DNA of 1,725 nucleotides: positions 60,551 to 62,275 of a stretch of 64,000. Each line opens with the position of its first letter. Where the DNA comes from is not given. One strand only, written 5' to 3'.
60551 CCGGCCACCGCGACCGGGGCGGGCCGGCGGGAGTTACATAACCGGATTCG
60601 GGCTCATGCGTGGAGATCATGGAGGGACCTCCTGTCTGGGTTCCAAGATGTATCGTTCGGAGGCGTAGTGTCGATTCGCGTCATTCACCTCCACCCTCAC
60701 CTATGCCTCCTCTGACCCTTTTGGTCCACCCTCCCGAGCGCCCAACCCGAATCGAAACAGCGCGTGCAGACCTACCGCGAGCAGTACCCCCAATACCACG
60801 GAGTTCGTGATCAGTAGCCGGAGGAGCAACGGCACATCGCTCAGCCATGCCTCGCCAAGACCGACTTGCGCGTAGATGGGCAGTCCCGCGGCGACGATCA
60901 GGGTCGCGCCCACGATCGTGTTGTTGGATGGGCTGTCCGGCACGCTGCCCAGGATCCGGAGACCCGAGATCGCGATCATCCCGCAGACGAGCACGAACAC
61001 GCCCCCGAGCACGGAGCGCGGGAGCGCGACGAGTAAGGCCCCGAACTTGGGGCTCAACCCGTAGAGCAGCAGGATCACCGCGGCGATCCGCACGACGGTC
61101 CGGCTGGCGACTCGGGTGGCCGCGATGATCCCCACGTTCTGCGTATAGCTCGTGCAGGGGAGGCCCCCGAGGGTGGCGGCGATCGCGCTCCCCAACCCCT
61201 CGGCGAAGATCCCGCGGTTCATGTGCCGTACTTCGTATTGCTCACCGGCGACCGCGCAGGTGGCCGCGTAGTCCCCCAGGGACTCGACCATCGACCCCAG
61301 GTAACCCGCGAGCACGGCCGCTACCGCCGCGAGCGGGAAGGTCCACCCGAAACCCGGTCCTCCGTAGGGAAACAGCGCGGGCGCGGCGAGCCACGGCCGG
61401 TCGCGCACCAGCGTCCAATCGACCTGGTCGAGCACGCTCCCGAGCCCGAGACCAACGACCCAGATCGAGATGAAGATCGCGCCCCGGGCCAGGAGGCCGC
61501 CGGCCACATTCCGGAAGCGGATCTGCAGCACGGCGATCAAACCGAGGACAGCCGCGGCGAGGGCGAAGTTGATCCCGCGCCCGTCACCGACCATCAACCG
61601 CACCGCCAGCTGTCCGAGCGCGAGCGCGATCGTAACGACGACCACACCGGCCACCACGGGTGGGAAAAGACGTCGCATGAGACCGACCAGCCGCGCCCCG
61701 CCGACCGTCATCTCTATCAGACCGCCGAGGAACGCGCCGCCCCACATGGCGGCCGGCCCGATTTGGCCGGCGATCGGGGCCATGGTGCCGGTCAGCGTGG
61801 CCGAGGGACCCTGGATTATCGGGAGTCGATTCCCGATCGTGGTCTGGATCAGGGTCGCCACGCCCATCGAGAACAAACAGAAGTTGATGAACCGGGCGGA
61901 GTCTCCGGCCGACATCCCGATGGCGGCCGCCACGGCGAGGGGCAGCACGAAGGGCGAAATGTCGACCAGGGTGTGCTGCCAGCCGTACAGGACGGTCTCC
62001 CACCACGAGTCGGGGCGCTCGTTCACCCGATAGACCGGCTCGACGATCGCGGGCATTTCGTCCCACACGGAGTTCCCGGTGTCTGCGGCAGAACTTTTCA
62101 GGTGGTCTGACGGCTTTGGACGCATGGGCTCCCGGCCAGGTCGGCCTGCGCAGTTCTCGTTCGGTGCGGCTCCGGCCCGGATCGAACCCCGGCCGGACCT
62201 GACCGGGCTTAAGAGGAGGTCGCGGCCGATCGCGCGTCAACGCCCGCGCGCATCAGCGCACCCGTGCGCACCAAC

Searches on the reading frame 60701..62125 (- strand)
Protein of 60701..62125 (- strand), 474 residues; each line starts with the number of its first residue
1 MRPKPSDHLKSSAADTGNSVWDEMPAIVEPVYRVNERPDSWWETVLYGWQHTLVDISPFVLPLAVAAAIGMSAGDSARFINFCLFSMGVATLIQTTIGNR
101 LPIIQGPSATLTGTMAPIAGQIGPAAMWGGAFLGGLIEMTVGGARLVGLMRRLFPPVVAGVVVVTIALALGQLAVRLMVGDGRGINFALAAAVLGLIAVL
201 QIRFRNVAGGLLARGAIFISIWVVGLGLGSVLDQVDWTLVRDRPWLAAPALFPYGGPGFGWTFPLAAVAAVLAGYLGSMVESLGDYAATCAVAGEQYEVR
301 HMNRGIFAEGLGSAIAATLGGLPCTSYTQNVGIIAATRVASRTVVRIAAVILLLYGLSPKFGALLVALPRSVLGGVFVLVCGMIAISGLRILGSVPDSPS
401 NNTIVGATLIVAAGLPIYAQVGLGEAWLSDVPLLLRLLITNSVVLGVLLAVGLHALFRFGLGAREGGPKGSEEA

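Call 71: search_protein_families(library=pfam, proteins=[window:60701-62125:-], max_evalue=0.001)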
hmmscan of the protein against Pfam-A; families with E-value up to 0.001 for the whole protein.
window:60701-62125:- (474 aa): 1 family
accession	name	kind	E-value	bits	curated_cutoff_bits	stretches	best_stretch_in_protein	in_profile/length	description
PF00860.26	Xan_ur_permease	-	4.1e-66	223.7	27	1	44-417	3-385/389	Permease family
